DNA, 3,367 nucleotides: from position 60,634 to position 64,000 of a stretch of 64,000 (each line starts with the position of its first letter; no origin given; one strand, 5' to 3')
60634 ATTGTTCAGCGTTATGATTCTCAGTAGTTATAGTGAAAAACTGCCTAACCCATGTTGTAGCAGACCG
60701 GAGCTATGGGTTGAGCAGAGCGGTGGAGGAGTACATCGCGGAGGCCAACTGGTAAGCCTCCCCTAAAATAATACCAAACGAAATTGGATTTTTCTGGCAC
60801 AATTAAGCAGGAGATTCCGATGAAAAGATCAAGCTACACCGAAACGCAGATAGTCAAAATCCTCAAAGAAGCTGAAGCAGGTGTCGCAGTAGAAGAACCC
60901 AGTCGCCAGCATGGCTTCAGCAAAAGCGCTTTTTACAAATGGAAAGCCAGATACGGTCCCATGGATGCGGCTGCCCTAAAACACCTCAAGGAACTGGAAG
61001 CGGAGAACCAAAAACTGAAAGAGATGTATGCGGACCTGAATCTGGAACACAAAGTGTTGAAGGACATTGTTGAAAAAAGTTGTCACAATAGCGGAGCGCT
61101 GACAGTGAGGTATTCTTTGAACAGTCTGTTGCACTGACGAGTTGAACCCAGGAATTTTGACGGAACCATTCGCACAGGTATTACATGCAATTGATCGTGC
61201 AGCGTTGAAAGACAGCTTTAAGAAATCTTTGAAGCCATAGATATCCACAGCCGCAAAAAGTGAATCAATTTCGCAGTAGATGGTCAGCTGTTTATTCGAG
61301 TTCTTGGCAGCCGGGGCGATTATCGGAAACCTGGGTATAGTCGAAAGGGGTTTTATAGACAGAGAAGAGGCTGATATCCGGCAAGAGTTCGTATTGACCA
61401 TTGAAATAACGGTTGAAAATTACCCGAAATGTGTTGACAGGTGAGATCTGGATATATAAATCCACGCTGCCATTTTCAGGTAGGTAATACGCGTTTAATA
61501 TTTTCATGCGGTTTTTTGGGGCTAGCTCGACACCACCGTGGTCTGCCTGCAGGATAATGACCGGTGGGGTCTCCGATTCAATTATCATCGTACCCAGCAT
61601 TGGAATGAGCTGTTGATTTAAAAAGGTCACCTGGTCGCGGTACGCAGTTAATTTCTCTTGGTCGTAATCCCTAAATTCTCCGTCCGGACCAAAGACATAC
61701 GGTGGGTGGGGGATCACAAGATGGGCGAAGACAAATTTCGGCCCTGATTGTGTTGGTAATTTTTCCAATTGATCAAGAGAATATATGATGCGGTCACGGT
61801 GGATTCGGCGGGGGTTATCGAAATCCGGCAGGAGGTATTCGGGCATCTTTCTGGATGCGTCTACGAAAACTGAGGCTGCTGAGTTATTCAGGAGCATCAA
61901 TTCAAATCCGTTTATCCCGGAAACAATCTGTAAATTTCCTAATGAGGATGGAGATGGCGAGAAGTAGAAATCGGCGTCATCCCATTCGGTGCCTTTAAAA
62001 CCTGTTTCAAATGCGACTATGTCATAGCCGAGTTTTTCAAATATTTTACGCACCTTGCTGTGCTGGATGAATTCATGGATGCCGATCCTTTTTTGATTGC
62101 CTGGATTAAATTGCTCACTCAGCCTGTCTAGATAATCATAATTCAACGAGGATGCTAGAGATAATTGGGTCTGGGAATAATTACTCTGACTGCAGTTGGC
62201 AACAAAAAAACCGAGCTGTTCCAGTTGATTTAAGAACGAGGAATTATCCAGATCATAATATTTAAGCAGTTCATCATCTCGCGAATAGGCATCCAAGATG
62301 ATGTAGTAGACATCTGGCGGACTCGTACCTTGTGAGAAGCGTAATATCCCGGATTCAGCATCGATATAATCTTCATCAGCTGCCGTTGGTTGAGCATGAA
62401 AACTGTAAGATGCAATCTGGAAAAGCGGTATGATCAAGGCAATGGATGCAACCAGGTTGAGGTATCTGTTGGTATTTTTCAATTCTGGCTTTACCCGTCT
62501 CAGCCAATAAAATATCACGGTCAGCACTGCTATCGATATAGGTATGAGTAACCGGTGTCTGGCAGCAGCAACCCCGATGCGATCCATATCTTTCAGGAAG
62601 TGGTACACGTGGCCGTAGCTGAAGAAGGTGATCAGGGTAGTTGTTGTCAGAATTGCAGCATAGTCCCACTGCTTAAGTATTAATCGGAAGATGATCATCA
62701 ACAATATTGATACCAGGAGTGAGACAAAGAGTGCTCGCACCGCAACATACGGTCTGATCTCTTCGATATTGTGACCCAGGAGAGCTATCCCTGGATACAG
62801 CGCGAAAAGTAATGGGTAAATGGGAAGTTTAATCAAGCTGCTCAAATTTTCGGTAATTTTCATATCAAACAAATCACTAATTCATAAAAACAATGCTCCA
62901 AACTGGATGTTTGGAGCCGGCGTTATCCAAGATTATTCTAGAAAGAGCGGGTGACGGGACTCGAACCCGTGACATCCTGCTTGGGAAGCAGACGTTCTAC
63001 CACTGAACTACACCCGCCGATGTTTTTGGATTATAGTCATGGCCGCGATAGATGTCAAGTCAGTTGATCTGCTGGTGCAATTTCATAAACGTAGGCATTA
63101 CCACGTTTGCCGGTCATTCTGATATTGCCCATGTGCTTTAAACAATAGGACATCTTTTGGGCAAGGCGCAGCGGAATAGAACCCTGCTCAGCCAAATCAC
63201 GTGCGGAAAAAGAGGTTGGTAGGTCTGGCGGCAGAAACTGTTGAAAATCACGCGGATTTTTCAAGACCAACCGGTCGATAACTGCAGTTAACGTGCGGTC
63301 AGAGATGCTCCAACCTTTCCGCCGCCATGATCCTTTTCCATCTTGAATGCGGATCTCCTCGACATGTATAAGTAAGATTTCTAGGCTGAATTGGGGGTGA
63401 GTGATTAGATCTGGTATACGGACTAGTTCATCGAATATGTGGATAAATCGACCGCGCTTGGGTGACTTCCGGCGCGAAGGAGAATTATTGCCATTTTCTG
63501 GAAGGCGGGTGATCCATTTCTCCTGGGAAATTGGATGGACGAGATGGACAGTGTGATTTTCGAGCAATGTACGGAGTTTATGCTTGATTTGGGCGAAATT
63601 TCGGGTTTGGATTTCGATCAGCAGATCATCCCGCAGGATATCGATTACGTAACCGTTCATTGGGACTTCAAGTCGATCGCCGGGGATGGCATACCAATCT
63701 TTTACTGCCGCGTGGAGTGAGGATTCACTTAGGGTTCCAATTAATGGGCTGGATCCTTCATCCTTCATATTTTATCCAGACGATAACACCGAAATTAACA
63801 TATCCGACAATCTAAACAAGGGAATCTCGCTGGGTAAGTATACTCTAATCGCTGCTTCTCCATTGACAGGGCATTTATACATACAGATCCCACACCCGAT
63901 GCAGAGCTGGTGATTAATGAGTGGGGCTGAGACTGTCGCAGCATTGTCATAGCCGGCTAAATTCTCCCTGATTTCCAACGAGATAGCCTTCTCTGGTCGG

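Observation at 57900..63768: GC-rich island next to tRNA-Gly: tandem-duplicated, frameshifted AlaDH-family dehydrogenase, an IS3 remnant and a sulfatase-like membrane gene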

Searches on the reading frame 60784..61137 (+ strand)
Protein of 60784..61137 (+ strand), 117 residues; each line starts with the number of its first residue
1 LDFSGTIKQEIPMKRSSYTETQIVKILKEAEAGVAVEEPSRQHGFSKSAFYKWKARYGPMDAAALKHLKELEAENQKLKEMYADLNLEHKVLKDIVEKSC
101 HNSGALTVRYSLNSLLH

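Call 5: search_protein_families(library=pfam, proteins=[window:60784-61137:+], max_evalue=0.01)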
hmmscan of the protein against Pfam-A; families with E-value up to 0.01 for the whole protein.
window:60784-61137:+ (117 aa): 3 families
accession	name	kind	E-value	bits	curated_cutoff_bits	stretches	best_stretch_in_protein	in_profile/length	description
PF01527.26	HTH_Tnp_1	-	3e-18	66.3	24.1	1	14-83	2-75/75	Transposase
PF17078.10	SHE3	-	0.004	17.3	30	1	66-108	66-108/228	SWI5-dependent HO expression protein 3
PF19776.5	DUF6262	-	0.0042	17.7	29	0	14-82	15-81/110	Family of unknown function (DUF6262)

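Call 16: search_protein_families(library=ncbifam, proteins=[window:60784-61137:+], max_evalue=0.01)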
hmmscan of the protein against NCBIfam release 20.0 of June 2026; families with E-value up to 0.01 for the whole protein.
window:60784-61137:+ (117 aa): 3 families
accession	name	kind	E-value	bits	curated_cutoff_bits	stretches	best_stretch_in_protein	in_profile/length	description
NF033516.0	transpos_IS3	equivalog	3.9e-11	42.8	160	1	22-97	2-83/369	IS3 family transposase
NF003361.0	PRK04435.1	equivalog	0.0018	18.1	131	0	24-60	26-62/148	ACT domain-containing protein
NF006928.0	PRK09413.1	subfamily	0.0026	18.3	229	1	14-97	9-102/121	IS2 repressor TnpA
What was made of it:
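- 60751..61089 (+): IS3-family 5' remnant: a putative left end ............, OrfA from ATG 60814, and the slippery A AAA AAG at 61073-61079. It is truncated about 10 nt later. HTH_Tnp_1, E = 3e-18; NF033516 positions 2-83 of 369 (calls 5, 16).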

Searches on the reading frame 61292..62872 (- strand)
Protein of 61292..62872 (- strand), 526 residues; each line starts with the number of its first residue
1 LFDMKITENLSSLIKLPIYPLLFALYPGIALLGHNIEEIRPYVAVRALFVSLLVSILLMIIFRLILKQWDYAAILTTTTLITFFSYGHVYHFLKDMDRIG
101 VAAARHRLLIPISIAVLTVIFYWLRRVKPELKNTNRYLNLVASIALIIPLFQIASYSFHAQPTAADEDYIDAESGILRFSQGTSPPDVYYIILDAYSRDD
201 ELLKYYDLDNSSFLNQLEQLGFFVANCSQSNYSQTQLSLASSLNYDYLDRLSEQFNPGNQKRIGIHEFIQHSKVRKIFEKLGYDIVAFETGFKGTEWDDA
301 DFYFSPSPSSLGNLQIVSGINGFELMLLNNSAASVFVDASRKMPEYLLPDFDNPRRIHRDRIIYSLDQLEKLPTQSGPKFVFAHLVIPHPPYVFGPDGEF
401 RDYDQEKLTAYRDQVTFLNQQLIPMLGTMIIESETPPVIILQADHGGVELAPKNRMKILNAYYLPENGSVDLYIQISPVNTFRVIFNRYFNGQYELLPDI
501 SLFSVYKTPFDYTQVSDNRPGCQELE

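Call 5: search_protein_families(library=pfam, proteins=[window:61292-62872:-], max_evalue=0.01)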
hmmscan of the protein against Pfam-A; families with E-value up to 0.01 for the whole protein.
window:61292-62872:- (526 aa): 1 family
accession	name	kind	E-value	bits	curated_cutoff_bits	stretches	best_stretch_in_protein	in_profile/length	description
PF00884.28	Sulfatase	-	0.0015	18.3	25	1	186-446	1-242/301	Sulfatase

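Call 16: search_protein_families(library=ncbifam, proteins=[window:61292-62872:-], max_evalue=0.01)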
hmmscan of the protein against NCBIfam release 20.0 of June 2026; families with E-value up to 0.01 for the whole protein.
window:61292-62872:- (526 aa): 0 families

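Call 53: find_encoding_contigs(protein=window:61292-62863:-, flank=10000, max_places=10)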
Protein window:61292-62863:- (523 aa): no gene with exactly this product is on record in the collection.

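Call 59: find_homologous_proteins(query=window:61295-62863:-, max_evalue=1e-10)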
Query window:61295-62863:- (523 aa): 5738 proteins with E <= 1e-10 among 8000 candidates; the best 120 are listed.
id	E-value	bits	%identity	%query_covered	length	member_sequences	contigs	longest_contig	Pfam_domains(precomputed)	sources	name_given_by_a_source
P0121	0.0e+0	1179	100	100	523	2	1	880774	-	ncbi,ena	-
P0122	0.0e+0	1055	89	100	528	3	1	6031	PF00884.29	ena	-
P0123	2.6e-296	1001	84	100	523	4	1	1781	-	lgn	-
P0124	7.7e-290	980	82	100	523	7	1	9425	-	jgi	jgi:hypothetical protein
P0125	5.4e-201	687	62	92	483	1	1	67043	-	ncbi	-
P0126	2.3e-200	685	82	70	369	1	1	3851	-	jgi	jgi:hypothetical protein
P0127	2.7e-196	671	58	98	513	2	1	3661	-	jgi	-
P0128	1.9e-191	655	56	99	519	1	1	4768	-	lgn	-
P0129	2.8e-190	651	56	98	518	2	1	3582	-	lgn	-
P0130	4.5e-190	651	58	96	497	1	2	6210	-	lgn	-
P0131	6.0e-190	650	57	98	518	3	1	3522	-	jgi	jgi:hypothetical protein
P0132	1.2e-188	646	56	98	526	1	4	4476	-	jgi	jgi:hypothetical protein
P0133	6.1e-187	640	55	98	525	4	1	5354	PF00884.29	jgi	jgi:hypothetical protein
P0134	7.0e-186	637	55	97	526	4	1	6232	PF00884.29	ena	-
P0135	9.7e-186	636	56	97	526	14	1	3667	PF00884.29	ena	-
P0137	3.3e-184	631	54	97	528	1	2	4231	PF00884.29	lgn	-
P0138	2.0e-183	629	54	97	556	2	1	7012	PF00884.29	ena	-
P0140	9.8e-182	623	54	97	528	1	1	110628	PF00884.29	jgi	jgi:hypothetical protein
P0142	1.3e-179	616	55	97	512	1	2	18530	PF00884.29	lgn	-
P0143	2.3e-177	609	52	97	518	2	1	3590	PF00884.29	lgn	-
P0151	1.1e-172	593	53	97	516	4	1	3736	PF00884.29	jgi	jgi:hypothetical protein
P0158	1.9e-169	583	50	97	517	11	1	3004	PF00884.29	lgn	-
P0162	2.3e-168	579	51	97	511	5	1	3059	PF00884.29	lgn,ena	-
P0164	1.3e-167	577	49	97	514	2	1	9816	PF00884.29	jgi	jgi:hypothetical protein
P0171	1.8e-165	570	50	97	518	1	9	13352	PF00884.29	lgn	-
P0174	1.6e-164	566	50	97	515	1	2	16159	PF00884.29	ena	-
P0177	7.1e-163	561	51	96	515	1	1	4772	PF00884.29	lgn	-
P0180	2.9e-162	559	50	97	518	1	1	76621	PF00884.29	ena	-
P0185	6.2e-160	551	49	97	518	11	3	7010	PF00884.29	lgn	-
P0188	4.0e-159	549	50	97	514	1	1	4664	PF00884.29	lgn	-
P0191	1.3e-157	544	49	96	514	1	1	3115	PF00884.29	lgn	-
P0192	4.6e-157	542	48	97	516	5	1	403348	PF00884.29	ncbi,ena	-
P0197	3.2e-155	536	49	97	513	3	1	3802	PF00884.29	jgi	jgi:hypothetical protein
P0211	2.5e-153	530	48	99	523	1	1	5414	PF00884.29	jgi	-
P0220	5.3e-152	525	45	99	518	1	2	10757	PF00884.29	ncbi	-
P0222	1.6e-151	524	48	97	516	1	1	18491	PF00884.29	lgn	-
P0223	1.8e-151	523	48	97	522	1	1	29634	PF00884.29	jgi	jgi:hypothetical protein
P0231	1.6e-150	520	52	89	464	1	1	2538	PF00884.29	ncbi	ncbi:MAG: sulfatase-like hydrolase/transferase, partial [Anaerolineales bacterium]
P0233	3.3e-150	519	46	97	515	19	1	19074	PF00884.29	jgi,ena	-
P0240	5.5e-149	515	50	88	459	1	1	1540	PF00884.29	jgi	jgi:hypothetical protein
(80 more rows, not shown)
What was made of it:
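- Checked: Homologue clusters do carry PF00884 (calls 5, 59).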

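Call 60: find_related_loci(query=window:61295-62863:-, collection=metagenome_contigs, flank=10000)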
Query window:61295-62863:- (523 aa) in metagenome_contigs; peptide patterns used: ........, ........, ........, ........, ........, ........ (x = any residue, [..] = any of these).
112 stretches matched a pattern; 54 encode a relative of the query (tblastn E <= 1e-3); 54 distinct loci.
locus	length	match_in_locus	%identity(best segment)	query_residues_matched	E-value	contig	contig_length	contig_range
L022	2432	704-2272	82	1-523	0e+0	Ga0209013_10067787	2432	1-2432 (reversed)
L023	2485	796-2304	43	11-514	8e-144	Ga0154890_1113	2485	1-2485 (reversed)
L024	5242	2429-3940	42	11-515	1e-134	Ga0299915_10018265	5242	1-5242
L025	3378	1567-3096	40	9-512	3e-127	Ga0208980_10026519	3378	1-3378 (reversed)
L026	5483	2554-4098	40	4-512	3e-123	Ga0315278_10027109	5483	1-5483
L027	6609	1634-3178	40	4-512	8e-123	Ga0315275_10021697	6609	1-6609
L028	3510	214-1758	39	7-515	1e-125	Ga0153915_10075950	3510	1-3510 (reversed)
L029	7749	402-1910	42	7-519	1e-117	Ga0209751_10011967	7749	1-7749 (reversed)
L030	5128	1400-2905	40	7-520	2e-117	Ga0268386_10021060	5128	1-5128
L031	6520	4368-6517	40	1-515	6e-115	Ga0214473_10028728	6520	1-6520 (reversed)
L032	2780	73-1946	40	13-521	1e-118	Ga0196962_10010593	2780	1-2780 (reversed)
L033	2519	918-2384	41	12-519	5e-118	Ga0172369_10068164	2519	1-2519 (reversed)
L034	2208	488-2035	38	4-508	5e-118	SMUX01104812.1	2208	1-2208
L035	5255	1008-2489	42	13-515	5e-111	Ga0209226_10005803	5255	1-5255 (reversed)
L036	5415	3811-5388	39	4-521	7e-111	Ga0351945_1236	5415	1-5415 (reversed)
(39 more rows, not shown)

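Call 61: find_encoding_contigs(protein=P0122, flank=10000, max_places=4)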
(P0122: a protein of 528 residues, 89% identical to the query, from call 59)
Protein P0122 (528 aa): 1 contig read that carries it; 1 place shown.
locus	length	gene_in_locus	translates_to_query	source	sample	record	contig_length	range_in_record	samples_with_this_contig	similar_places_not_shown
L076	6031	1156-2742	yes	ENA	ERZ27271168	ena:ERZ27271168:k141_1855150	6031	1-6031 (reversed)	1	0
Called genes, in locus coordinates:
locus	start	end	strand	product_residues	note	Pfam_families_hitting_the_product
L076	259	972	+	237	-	PF26351:DUF8091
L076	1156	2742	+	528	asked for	PF00884:Sulfatase (weak)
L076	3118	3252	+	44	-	-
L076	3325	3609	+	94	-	-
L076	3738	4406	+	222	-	-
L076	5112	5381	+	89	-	PF03992:ABM (weak)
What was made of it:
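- On Sulfatase / alkaline-phosphatase superfamily: Many homologue clusters are annotated PF00884, and one NCBI name reads 'sulfatase-like hydrolase/transferase' (calls 5, 59, 61).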

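Call 66: search_protein_families(library=pfam, proteins=[L076:3283-3609:+, L076:3738-4406:+, L076:3103-3252:+], max_evalue=0.1)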
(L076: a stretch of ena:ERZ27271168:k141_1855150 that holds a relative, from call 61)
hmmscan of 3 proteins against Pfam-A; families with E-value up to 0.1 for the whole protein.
L076:3283-3609:+ (108 aa): 0 families

L076:3738-4406:+ (222 aa): 1 family
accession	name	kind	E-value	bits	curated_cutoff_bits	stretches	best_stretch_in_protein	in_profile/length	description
PF04284.18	DUF441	-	0.05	14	26.5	1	9-63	9-62/139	Protein of unknown function (DUF441)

L076:3103-3252:+ (49 aa): 3 families
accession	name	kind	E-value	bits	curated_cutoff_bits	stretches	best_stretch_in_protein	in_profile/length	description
PF12844.13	HTH_19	-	0.0021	18.4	30.2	1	30-49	1-20/64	Helix-turn-helix domain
PF01381.28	HTH_3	-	0.0082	16.6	23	1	33-49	1-17/55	Helix-turn-helix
PF13560.12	HTH_31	-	0.048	14.4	27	1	29-49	2-22/64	Helix-turn-helix domain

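Call 68: list_cluster_members(proteins=[P0121, P0003, P0001])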
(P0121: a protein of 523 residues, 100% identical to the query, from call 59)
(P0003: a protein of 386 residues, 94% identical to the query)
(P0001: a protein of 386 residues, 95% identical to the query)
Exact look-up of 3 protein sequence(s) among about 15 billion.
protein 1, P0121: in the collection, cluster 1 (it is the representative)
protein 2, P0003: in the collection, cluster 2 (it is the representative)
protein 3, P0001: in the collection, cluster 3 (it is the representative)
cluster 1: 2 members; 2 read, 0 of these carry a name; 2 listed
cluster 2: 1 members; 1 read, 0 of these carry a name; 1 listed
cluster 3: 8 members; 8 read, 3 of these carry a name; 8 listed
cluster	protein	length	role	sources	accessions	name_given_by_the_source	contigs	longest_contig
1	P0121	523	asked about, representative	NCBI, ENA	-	-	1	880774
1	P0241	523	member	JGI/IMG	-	-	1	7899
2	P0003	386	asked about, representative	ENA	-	-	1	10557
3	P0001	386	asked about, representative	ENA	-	-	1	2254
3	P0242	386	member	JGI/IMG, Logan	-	alanine dehydrogenase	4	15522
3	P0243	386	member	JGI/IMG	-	alanine dehydrogenase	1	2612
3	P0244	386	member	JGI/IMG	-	alanine dehydrogenase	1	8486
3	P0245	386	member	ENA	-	-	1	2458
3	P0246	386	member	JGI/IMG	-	-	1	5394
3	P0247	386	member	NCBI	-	-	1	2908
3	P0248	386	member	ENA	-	-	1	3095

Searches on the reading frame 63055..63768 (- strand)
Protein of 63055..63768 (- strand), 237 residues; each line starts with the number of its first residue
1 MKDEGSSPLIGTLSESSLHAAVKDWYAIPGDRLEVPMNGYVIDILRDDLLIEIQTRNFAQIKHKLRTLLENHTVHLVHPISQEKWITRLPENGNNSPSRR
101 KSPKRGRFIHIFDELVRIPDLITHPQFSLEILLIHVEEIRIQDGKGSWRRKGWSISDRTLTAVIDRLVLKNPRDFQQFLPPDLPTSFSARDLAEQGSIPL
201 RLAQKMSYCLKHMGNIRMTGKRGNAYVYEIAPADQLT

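Call 5: search_protein_families(library=pfam, proteins=[window:63055-63768:-], max_evalue=0.01)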
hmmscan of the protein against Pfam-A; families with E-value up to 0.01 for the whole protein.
window:63055-63768:- (237 aa): 0 families

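Call 16: search_protein_families(library=ncbifam, proteins=[window:63055-63768:-], max_evalue=0.01)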
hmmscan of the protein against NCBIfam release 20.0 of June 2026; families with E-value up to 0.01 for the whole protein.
window:63055-63768:- (237 aa): 0 families

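Call 31: find_encoding_contigs(protein=window:63055-63768:-, flank=10000, max_places=6)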
Protein window:63055-63768:- (237 aa): 1 contig read that carries it; 1 place shown.
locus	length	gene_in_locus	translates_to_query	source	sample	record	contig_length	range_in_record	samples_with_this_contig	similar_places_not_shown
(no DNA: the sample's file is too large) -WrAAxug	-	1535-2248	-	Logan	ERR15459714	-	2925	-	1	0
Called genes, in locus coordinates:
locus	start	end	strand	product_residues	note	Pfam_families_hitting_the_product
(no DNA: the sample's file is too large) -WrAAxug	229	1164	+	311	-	PF06999:Suc_Fer-like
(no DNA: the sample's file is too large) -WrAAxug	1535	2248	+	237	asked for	PF26351:DUF8091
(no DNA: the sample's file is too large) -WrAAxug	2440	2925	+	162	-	?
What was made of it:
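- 63055..63768 (-): DUF8091 gene, native backbone. An identical protein lies on an independent Logan contig in the same gene order (call 31).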

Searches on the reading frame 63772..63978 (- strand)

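Call 51: search_protein_families(library=pfam, proteins=[window:63772-63978:-], max_evalue=0.001)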
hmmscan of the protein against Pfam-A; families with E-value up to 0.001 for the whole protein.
window:63772-63978:- (68 aa): 6 families
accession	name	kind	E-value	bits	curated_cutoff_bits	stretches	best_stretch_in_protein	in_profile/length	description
PF00037.32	Fer4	-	1.5e-06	28.2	21.1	1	21-39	3-21/24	4Fe-4S binding domain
PF12837.12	Fer4_6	-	1.1e-05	25.5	25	1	19-39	2-22/24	4Fe-4S binding domain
PF14697.11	Fer4_21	-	1.5e-05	25.5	35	1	21-46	3-28/59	4Fe-4S dicluster domain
PF12797.12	Fer4_2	-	1.8e-05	24.8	24.5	1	18-38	2-22/22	4Fe-4S binding domain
PF13237.11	Fer4_10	-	3.6e-05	24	25.5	1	19-42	2-26/53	4Fe-4S dicluster domain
PF12838.12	Fer4_7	-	0.00054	20.8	27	1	18-39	30-51/52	4Fe-4S dicluster domain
